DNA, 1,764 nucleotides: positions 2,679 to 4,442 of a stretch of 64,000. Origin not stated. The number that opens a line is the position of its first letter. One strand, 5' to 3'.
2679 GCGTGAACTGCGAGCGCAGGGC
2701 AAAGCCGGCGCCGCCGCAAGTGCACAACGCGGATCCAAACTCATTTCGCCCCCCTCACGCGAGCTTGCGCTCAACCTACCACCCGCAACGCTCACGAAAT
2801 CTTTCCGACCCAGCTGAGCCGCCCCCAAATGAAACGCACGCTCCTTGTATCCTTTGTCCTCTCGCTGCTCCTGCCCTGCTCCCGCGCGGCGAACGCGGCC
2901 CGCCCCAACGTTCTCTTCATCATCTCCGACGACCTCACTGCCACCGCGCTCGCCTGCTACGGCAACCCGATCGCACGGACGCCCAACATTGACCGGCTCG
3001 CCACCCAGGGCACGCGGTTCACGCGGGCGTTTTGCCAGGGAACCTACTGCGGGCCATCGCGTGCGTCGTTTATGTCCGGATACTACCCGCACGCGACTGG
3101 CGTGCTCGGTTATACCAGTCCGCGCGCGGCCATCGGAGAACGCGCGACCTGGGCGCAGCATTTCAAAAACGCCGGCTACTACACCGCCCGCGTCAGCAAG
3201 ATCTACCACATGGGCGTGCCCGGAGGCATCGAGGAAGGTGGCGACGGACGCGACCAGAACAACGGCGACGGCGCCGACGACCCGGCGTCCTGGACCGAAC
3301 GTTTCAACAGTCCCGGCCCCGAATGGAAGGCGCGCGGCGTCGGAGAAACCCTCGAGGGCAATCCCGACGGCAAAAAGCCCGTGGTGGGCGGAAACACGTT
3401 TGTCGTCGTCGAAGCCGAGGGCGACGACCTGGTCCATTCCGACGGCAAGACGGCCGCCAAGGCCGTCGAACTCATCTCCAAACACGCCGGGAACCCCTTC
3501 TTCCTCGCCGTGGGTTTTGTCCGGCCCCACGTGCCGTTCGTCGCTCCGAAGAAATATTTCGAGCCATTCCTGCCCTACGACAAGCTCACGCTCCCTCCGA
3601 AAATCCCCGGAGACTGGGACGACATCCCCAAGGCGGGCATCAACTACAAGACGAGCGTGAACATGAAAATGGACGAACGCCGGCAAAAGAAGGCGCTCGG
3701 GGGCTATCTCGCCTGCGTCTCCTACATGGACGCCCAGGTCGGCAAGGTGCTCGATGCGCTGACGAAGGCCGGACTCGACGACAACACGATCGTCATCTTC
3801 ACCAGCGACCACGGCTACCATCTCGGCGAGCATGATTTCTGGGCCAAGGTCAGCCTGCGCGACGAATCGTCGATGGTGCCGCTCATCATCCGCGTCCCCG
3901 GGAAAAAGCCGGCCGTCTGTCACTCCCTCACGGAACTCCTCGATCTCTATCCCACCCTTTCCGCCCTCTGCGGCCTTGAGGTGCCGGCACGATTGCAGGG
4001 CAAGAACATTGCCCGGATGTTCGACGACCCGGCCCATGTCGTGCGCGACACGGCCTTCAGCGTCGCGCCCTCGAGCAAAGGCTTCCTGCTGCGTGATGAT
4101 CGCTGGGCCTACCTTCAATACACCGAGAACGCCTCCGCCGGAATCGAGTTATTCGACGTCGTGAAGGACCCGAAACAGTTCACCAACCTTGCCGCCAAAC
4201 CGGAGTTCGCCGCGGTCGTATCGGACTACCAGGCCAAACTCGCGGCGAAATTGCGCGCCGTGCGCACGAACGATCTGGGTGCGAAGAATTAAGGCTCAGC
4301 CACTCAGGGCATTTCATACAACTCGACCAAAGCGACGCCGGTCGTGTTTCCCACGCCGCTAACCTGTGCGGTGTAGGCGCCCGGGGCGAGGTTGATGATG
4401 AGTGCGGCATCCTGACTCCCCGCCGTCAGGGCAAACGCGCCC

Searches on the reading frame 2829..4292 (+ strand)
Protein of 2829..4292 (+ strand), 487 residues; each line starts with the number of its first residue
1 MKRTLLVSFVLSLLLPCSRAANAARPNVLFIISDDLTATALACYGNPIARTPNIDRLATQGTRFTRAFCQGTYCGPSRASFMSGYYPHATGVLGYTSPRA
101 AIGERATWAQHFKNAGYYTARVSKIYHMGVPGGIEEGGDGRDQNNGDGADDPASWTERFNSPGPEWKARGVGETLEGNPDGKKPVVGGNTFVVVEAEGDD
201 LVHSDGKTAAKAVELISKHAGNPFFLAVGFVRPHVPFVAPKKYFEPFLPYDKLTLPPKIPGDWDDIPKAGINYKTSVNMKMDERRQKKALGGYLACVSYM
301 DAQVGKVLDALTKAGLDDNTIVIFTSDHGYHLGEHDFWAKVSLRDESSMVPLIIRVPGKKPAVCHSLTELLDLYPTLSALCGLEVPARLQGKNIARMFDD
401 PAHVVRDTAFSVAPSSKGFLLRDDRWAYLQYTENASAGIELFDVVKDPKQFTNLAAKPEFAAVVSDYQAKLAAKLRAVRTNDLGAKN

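Call 36: search_protein_families(library=pfam, proteins=[window:2829-4292:+], max_evalue=0.01)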
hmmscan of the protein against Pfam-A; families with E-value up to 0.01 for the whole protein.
window:2829-4292:+ (487 aa): 4 families
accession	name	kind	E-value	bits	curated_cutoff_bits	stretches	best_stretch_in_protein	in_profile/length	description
PF00884.28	Sulfatase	-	2e-50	172.3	25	1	26-382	1-300/301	Sulfatase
PF16347.10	SGSH_C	-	6.3e-15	56.1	29.3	1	333-473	1-150/154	N-sulphoglucosamine sulphohydrolase, C-terminal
PF01663.27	Phosphodiest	-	1.4e-09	38.5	23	2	297-331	188-222/342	Type I phosphodiesterase / nucleotide pyrophosphatase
PF02995.22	DUF229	-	2.8e-05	23.4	25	1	293-356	306-367/496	Protein of unknown function (DUF229)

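Call 50: find_encoding_contigs(protein=window:2829-4292:+, flank=10000, max_places=2)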
Protein window:2829-4292:+ (487 aa): 7 contigs read that carry it; 2 places shown.
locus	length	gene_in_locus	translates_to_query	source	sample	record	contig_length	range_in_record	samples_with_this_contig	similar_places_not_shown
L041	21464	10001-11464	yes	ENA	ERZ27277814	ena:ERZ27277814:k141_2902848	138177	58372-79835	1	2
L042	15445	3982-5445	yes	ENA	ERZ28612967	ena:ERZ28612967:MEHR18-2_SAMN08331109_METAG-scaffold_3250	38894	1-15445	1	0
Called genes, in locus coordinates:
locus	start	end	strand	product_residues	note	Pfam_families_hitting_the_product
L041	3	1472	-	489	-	PF07394:DUF1501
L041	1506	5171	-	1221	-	PF07583:PSCyt2, PF07587:PSD1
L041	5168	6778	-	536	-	PF07635:PSCyt1, PF24807:WD40_CDC20-Fz, PF24814:WD40_Prp19, PF25175:Beta-prop_WDR5, PF23381:Beta-prop_IFT122_1st, PF25174:Beta-prop_THOC3, PF23414:Beta-prop_EML_2, PF23381:Beta-prop_IFT122_1st, +20 more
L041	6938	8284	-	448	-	PF01408:GFO_IDH_MocA, PF19051:GFO_IDH_MocA_C2, PF22725:GFO_IDH_MocA_C3 (weak)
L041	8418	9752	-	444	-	PF04230:PS_pyruv_trans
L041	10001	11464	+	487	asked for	PF00884:Sulfatase, PF01663:Phosphodiest (faint), PF16347:SGSH_C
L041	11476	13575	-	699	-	PF07679:I-set (weak), PF13895:Ig_2 (faint), PF13927:Ig_3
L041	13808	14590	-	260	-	PF00657:Lipase_GDSL, PF13472:Lipase_GDSL_2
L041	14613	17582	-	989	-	PF23500:DUF7133, PF00034:Cytochrom_C, PF13442:Cytochrome_CBB3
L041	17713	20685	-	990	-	PF13620:CarboxypepD_reg, PF13715:CarbopepD_reg_2, PF07715:Plug, PF00593:TonB_dep_Rec_b-barrel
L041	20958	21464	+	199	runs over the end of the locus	PF00440:TetR_N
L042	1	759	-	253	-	?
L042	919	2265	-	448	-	PF01408:GFO_IDH_MocA, PF19051:GFO_IDH_MocA_C2, PF22725:GFO_IDH_MocA_C3 (weak)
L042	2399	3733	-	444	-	PF04230:PS_pyruv_trans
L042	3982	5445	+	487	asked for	PF00884:Sulfatase, PF01663:Phosphodiest (faint), PF16347:SGSH_C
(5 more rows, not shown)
